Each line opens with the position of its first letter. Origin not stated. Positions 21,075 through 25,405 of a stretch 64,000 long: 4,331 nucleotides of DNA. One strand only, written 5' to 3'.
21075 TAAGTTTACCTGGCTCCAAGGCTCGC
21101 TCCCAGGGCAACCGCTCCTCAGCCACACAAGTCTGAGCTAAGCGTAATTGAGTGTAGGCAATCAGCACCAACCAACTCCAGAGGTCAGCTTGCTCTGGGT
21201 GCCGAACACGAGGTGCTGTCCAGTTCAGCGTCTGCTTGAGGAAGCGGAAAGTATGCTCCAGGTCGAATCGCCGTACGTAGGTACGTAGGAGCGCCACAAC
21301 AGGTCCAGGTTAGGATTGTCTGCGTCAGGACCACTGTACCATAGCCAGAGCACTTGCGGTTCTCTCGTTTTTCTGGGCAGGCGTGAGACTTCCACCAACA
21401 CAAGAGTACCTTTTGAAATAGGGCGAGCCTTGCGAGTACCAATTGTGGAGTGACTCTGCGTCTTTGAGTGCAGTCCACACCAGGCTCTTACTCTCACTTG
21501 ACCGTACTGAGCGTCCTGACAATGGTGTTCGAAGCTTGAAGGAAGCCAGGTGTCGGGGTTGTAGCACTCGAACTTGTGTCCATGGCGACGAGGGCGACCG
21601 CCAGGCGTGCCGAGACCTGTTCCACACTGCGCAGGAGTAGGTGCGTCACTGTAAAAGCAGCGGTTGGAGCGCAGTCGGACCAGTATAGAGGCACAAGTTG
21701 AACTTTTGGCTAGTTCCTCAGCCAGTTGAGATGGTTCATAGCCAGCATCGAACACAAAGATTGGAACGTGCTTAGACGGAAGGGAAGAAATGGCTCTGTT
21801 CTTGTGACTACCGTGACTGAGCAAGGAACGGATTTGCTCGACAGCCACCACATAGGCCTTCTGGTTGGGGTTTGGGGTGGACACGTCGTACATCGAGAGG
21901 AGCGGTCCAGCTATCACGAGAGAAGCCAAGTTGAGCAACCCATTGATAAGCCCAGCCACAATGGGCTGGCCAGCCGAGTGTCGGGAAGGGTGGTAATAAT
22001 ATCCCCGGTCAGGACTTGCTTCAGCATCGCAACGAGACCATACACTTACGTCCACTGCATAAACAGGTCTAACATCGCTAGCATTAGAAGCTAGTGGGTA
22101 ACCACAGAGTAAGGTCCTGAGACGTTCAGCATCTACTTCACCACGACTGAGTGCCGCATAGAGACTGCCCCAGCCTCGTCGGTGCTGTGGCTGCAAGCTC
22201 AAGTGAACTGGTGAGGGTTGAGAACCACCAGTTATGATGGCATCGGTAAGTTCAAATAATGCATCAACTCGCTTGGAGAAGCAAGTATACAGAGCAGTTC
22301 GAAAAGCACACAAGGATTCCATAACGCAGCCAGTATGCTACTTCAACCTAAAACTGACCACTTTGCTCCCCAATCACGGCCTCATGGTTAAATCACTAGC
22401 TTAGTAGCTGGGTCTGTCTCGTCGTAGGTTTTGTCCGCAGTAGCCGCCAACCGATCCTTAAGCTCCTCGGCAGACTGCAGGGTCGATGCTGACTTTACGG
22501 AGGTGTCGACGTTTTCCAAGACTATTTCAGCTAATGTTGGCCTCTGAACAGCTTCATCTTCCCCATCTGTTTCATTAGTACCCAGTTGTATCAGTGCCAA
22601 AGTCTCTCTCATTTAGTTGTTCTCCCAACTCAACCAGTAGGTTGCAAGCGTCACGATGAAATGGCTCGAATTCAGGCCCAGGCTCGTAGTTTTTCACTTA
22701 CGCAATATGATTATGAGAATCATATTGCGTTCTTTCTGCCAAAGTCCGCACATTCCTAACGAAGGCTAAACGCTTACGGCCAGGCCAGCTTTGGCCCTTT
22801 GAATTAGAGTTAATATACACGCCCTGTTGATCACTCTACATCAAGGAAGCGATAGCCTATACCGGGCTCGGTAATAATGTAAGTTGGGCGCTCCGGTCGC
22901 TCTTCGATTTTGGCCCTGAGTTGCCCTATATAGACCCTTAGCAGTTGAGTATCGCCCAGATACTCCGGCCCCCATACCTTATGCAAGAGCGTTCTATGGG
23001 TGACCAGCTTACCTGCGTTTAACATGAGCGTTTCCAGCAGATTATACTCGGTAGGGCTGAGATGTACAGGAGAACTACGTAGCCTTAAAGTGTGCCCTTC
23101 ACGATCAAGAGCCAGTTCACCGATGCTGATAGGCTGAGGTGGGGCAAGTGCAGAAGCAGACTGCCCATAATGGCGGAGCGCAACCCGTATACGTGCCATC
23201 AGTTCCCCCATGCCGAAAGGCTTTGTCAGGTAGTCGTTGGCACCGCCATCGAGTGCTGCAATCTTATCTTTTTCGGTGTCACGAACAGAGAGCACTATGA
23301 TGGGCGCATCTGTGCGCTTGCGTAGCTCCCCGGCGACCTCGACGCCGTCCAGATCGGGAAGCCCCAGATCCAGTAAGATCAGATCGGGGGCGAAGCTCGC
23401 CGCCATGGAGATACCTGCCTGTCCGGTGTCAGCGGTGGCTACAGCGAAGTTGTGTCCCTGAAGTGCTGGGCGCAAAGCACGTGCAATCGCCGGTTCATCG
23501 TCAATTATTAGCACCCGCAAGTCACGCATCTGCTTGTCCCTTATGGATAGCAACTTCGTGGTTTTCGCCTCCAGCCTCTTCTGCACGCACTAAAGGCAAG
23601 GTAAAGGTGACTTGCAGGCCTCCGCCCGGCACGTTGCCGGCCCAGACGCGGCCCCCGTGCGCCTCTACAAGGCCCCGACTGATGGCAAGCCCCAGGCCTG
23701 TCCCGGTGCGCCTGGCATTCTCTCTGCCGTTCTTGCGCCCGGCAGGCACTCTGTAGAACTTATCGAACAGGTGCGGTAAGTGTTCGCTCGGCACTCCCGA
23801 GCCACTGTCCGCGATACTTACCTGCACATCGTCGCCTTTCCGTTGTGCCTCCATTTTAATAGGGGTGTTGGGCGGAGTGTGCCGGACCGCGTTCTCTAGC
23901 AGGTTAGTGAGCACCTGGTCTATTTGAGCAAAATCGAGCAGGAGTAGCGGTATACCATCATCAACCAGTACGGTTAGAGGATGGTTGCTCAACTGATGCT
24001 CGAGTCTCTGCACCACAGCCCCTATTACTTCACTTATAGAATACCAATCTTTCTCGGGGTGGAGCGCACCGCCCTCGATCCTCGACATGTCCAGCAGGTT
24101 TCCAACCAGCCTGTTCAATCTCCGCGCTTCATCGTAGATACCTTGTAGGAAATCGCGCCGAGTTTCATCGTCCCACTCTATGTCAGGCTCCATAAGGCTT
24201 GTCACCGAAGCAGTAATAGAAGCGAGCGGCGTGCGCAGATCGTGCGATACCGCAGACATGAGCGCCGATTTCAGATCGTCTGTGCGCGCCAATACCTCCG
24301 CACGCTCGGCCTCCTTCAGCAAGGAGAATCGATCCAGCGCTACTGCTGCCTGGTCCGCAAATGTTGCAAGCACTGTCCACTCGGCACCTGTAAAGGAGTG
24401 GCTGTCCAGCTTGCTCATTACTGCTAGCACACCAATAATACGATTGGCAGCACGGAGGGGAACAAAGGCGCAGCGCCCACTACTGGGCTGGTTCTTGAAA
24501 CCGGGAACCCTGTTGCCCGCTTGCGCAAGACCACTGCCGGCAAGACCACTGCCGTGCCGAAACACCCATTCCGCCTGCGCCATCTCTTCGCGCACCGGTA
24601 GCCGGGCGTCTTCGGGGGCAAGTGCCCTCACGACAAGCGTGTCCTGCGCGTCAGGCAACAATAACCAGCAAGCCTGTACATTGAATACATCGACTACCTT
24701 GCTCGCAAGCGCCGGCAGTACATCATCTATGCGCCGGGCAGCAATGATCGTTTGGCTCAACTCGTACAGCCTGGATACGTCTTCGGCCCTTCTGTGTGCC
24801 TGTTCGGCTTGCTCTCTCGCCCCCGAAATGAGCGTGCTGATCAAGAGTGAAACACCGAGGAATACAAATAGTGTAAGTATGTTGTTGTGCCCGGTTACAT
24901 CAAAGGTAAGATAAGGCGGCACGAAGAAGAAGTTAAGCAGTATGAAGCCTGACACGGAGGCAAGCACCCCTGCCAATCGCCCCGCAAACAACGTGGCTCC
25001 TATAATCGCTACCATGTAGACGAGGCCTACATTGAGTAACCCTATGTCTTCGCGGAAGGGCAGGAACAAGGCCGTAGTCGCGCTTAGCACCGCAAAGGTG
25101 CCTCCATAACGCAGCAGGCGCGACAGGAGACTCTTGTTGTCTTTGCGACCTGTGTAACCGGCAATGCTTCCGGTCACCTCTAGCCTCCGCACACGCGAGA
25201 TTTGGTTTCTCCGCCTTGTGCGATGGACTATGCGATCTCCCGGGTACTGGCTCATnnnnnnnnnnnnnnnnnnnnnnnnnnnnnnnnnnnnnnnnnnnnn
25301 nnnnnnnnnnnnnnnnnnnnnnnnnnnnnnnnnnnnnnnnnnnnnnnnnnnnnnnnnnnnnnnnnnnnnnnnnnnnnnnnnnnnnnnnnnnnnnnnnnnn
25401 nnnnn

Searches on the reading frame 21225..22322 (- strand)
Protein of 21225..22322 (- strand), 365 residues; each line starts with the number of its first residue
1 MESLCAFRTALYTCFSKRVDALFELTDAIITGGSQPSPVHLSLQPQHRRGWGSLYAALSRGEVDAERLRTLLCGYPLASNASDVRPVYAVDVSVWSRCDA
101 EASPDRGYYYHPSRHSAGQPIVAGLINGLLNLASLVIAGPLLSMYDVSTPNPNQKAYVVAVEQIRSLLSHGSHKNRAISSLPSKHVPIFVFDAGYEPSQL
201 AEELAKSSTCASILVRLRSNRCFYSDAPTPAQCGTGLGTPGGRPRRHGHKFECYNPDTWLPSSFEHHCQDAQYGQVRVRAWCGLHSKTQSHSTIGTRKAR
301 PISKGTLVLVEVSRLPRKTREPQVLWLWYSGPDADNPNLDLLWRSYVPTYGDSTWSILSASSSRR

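Call 11: search_protein_families(library=pfam, proteins=[window:21225-22322:-])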
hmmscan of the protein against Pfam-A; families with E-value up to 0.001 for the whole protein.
window:21225-22322:- (365 aa): 1 family
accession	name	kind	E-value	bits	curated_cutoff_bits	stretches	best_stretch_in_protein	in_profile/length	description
PF13546.12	DDE_5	-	1.6e-22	80.8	27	1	11-263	2-252/272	DDE superfamily endonuclease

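Call 24: search_protein_families(library=ncbifam, proteins=[window:21225-22322:-])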
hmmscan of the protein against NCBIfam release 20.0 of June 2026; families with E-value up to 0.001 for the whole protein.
window:21225-22322:- (365 aa): 2 families
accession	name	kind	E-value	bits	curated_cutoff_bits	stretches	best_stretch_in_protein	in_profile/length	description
NF041680.1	transp_NF041680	equivalog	5.1e-73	246.6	440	1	5-347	2-322/439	NF041680 family putative transposase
NF049999.1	transpos_IS701_3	equivalog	8.9e-07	28.1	170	1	39-263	43-248/412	IS701 family transposase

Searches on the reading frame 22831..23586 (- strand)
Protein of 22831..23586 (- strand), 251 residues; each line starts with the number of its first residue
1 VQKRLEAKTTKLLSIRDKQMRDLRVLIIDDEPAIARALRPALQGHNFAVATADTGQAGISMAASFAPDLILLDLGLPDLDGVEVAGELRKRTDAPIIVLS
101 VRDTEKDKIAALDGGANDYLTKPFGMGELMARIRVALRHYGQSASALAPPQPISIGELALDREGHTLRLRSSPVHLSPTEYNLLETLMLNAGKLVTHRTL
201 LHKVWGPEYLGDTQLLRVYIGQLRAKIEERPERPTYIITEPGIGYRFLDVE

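Call 11: search_protein_families(library=pfam, proteins=[window:22831-23586:-])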
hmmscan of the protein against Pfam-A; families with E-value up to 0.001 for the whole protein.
window:22831-23586:- (251 aa): 2 families
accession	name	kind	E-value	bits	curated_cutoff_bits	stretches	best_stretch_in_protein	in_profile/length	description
PF00072.30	Response_reg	-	6.4e-29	100.8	30.2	1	25-134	1-111/111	Response regulator receiver domain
PF00486.34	Trans_reg_C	-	8.5e-24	83.9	26.2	1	173-247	3-77/77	Transcriptional regulatory protein, C terminal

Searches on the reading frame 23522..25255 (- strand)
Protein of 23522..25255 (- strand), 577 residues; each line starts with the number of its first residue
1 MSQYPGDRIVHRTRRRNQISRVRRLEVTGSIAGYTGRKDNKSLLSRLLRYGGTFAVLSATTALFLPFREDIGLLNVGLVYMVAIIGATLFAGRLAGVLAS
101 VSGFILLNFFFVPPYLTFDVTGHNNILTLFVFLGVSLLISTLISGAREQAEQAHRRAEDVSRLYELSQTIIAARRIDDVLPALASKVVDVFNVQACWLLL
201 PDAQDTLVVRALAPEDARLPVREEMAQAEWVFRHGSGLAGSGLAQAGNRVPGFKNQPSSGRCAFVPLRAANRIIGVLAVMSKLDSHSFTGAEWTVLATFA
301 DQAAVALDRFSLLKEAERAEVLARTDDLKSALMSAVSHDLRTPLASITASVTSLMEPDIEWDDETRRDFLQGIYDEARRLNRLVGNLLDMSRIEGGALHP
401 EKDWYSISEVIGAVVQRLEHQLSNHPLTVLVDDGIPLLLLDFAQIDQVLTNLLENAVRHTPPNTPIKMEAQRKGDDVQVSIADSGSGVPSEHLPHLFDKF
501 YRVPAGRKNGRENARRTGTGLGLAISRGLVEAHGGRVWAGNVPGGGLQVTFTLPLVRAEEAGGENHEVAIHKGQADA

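Call 11: search_protein_families(library=pfam, proteins=[window:23522-25255:-])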
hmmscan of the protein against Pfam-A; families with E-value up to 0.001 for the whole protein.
window:23522-25255:- (577 aa): 7 families
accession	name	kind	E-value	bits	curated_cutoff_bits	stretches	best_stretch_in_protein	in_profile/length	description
PF02518.31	HATPase_c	-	6.1e-29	101.1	26.4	1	443-556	4-110/111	Histidine kinase-, DNA gyrase B-, and HSP90-like ATPase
PF13493.11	DUF4118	-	5.6e-27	94.1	28.4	1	51-156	2-107/107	Domain of unknown function (DUF4118)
PF00512.31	HisKA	-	4.7e-16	59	26.9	1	329-396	2-66/66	His Kinase A (phospho-acceptor) domain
PF13492.12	GAF_3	-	6.8e-15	56.1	27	1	176-309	2-129/129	GAF domain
PF13185.12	GAF_2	-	2.9e-13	50.6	28.6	1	174-308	2-136/136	GAF domain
PF01590.32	GAF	-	1.6e-09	38.8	22.4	1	176-307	2-133/133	GAF domain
PF13581.12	HATPase_c_2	-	3.1e-06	27.7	27.4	1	449-532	40-111/127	Histidine kinase-like ATPase domain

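Call 26: find_homologous_proteins(query=window:23522-25255:-, max_evalue=1e-50)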
Query window:23522-25255:- (577 aa): 6719 proteins with E <= 1e-50 among 8000 candidates; the best 120 are listed.
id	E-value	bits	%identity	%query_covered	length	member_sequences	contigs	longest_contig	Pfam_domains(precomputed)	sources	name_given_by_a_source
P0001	0.0e+0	1217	100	95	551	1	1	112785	PF13185.13,PF01590.33,PF13581.13,PF02518.32,PF13492.13,PF00512.32,PF13493.12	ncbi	ncbi:MAG: ATP-binding protein [Chloroflexota bacterium]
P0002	2.2e-236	804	67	99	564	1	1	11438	PF13185.13,PF01590.33,PF02518.32,PF13492.13,PF00512.32,PF13493.12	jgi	jgi:two-component system, OmpR family, sensor histidine kinase KdpD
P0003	7.0e-234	795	69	93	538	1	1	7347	PF13185.13,PF01590.33,PF02518.32,PF13492.13,PF00512.32,PF13493.12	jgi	jgi:two-component system sensor histidine kinase KdpD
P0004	3.3e-217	740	61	100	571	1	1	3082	PF13185.13,PF01590.33,PF02518.32,PF13492.13,PF00512.32,PF13493.12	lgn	-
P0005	3.6e-210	717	61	97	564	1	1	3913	PF13185.13,PF01590.33,PF02518.32,PF13492.13,PF00512.32,PF13493.12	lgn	-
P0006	1.6e-205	702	60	96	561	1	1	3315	PF13185.13,PF01590.33,PF13581.13,PF02518.32,PF13492.13,PF00512.32,PF13493.12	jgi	-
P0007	1.7e-204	698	60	96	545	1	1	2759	PF13185.13,PF01590.33,PF13581.13,PF02518.32,PF13492.13,PF00512.32,PF13493.12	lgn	-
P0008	2.5e-204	698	62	96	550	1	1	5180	PF13185.13,PF01590.33,PF02518.32,PF13492.13,PF00512.32,PF13493.12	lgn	-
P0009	4.2e-204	697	60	97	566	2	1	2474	PF13185.13,PF01590.33,PF02518.32,PF13492.13,PF00512.32,PF13493.12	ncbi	-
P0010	1.2e-202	692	61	96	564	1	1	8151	PF13185.13,PF01590.33,PF02518.32,PF13492.13,PF00512.32,PF13493.12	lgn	-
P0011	1.5e-200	685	61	96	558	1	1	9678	PF13185.13,PF01590.33,PF13581.13,PF02518.32,PF13492.13,PF00512.32,PF13493.12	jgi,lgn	jgi:two-component system sensor histidine kinase KdpD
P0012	1.8e-200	685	59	96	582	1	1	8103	PF13185.13,PF01590.33,PF02518.32,PF13492.13,PF00512.32,PF13493.12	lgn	-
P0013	5.7e-200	684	60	96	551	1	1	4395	PF13185.13,PF01590.33,PF02518.32,PF13492.13,PF00512.32,PF13493.12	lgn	-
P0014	6.7e-200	683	58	97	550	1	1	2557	PF13185.13,PF01590.33,PF02518.32,PF13492.13,PF00512.32,PF13493.12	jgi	jgi:two-component system sensor histidine kinase KdpD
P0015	8.2e-200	683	60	96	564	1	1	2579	PF13185.13,PF01590.33,PF02518.32,PF13492.13,PF00512.32,PF13493.12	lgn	-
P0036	5.4e-191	654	75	72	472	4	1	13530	PF13185.13,PF01590.33,PF13492.13,PF00512.32,PF13493.12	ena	-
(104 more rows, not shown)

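Call 27: find_encoding_contigs(protein=P0001, flank=10000, max_places=3)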
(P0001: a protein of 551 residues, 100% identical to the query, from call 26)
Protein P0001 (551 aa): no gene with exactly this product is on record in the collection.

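Call 28: find_encoding_contigs(protein=P0002, flank=6000, max_places=3)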
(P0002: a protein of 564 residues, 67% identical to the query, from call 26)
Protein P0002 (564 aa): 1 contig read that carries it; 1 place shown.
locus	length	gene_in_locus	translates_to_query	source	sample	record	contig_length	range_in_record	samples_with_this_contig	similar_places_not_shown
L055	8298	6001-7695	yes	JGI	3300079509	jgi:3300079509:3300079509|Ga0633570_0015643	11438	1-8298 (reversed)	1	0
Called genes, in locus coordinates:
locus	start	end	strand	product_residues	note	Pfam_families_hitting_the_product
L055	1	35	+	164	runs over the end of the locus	-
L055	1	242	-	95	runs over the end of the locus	-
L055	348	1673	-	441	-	-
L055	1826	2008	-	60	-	-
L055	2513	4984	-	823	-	PF13520:AA_permease_2, PF02705:K_trans (faint)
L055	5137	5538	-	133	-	PF00072:Response_reg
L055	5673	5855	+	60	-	-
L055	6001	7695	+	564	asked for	PF13493:DUF4118, PF01590:GAF, PF13185:GAF_2, PF13492:GAF_3, PF00512:HisKA, PF02518:HATPase_c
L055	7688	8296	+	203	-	?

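Call 29: find_encoding_contigs(protein=P0003, flank=6000, max_places=3)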
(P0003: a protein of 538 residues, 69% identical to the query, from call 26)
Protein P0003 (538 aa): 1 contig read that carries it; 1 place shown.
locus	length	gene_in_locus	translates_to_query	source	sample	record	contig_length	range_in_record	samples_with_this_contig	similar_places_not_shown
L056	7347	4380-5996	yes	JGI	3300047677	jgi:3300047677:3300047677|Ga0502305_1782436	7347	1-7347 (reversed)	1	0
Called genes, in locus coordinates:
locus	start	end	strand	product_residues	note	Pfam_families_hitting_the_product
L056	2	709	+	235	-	?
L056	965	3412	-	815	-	PF13520:AA_permease_2, PF02705:K_trans (faint)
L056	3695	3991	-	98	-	PF00072:Response_reg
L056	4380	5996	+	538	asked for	PF13493:DUF4118, PF01590:GAF, PF13185:GAF_2, PF13492:GAF_3, PF00512:HisKA, PF02518:HATPase_c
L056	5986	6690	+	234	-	PF00072:Response_reg, PF00486:Trans_reg_C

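Call 77: find_encoding_contigs(protein=P0036, flank=6000, max_places=2)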
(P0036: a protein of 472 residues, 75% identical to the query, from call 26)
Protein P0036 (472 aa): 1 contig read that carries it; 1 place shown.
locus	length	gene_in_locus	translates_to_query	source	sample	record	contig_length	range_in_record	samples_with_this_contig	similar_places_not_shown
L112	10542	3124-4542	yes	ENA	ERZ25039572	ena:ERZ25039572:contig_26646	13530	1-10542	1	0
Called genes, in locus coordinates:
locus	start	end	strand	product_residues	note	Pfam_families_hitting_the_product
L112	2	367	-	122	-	?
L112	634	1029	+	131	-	-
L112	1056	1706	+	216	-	PF07687:M20_dimer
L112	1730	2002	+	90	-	-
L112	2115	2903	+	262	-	PF00296:Bac_luciferase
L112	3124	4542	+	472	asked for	PF13493:DUF4118, PF01590:GAF, PF13185:GAF_2, PF13492:GAF_3, PF00512:HisKA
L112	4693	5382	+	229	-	PF00072:Response_reg, PF00486:Trans_reg_C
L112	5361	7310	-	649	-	PF13365:Trypsin_2, PF01223:Endonuclease_NS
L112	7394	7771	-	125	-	-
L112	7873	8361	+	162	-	PF13620:CarboxypepD_reg, PF13715:CarbopepD_reg_2 (weak)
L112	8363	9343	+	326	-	PF04984:Phage_sheath_1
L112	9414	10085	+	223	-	PF06841:Phage_T4_gp19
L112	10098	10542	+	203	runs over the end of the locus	-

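Call 78: find_encoding_contigs(protein=P0004, flank=3000, max_places=2)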
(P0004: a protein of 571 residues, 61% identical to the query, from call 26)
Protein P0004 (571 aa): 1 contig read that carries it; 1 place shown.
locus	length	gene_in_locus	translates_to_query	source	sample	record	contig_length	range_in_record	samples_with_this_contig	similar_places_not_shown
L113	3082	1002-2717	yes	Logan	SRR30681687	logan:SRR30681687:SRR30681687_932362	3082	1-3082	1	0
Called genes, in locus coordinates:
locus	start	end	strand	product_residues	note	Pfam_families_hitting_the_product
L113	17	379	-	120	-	PF00072:Response_reg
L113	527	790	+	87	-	-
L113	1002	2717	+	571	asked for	PF13493:DUF4118, PF01590:GAF, PF13185:GAF_2, PF13492:GAF_3, PF00512:HisKA, PF02518:HATPase_c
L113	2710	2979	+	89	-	PF00072:Response_reg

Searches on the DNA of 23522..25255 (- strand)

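Call 49: search_rna_families(sources=[L055, L056, L111], threshold=gathering)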
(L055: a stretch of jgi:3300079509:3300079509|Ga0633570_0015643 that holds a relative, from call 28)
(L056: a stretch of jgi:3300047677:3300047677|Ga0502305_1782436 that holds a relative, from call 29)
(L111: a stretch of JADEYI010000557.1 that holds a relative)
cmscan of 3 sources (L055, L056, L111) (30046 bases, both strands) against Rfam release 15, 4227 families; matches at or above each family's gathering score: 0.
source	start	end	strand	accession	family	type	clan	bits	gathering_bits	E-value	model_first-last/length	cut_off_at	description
